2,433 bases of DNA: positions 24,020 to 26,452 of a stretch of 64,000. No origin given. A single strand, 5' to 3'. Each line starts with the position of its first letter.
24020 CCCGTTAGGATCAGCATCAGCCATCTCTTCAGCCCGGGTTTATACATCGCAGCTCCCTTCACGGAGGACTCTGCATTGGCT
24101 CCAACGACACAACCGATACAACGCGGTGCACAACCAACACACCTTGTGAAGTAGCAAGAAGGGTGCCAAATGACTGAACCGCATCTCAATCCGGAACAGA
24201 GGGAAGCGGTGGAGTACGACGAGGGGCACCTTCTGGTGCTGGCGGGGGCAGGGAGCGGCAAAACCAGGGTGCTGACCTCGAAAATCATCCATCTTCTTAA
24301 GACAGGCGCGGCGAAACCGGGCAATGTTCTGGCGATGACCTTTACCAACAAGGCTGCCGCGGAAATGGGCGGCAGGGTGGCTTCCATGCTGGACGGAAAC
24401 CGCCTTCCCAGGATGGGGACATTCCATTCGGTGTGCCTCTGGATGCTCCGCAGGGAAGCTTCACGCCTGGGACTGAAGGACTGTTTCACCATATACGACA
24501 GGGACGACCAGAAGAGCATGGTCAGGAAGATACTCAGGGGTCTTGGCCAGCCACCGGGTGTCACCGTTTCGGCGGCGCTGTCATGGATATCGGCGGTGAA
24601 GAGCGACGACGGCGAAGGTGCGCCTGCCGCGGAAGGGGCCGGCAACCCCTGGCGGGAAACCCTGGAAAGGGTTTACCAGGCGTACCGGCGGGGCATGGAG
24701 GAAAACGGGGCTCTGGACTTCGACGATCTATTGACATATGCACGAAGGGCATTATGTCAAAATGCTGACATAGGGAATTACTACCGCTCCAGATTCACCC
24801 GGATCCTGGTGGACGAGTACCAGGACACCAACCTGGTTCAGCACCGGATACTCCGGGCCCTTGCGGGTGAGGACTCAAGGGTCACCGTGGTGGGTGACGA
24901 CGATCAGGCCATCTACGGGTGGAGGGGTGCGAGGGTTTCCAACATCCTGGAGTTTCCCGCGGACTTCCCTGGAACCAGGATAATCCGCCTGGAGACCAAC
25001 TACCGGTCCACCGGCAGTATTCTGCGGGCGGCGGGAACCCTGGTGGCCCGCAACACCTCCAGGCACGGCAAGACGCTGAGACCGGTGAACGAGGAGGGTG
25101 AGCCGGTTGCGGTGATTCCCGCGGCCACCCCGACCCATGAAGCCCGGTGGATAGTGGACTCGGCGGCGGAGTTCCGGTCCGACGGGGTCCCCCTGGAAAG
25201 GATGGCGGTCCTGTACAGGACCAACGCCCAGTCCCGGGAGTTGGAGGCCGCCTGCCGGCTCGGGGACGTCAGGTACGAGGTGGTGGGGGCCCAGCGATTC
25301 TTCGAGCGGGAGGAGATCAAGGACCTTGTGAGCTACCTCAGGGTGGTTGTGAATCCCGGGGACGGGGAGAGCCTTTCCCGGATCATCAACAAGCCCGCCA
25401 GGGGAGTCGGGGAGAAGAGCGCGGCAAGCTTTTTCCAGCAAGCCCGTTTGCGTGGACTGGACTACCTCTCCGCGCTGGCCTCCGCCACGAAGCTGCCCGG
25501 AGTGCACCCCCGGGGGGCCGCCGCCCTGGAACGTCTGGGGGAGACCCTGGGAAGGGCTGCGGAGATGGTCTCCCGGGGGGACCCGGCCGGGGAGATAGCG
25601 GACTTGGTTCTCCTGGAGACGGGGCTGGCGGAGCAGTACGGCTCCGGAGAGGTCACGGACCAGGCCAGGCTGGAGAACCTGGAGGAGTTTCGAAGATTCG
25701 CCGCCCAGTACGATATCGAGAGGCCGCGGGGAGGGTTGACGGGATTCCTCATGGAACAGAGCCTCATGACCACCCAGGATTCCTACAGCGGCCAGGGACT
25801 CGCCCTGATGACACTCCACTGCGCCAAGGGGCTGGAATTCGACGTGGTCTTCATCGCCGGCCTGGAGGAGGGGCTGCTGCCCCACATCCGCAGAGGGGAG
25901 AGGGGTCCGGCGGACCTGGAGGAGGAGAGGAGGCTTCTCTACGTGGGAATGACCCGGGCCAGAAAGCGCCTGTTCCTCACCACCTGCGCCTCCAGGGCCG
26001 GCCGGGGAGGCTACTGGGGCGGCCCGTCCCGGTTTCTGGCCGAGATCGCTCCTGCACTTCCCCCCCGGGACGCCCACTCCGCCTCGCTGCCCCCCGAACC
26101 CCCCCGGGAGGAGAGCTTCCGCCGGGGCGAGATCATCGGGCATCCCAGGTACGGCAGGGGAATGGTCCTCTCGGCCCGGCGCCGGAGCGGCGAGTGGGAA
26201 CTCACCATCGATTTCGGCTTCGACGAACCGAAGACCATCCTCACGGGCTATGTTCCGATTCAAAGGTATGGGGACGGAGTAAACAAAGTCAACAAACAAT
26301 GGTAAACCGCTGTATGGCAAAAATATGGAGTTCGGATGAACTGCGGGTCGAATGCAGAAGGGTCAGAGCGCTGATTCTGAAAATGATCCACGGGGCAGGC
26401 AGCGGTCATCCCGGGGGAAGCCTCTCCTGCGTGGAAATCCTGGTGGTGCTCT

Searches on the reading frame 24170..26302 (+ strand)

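Call 72: search_protein_families(library=pfam, proteins=[window:24170-26302:+], max_evalue=0.00001)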
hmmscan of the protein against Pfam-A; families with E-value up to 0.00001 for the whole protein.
window:24170-26302:+ (711 aa): 5 families
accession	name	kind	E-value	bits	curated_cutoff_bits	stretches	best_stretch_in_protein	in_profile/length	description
PF00580.27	UvrD-helicase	-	7.8e-79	265.6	23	1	6-267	1-271/271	UvrD/REP helicase N-terminal domain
PF13361.12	UvrD_C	-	4.7e-66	224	25.6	2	272-432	1-164/350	UvrD-like helicase C-terminal domain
PF13245.12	AAA_19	-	9.8e-21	74.8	25.1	1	10-250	1-132/134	AAA domain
PF13538.12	UvrD_C_2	-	8.8e-11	41.9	27.4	0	583-603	31-51/52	UvrD-like helicase C-terminal domain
PF13604.12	AAA_30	-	1.6e-07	31.7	27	0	5-69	1-65/191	AAA domain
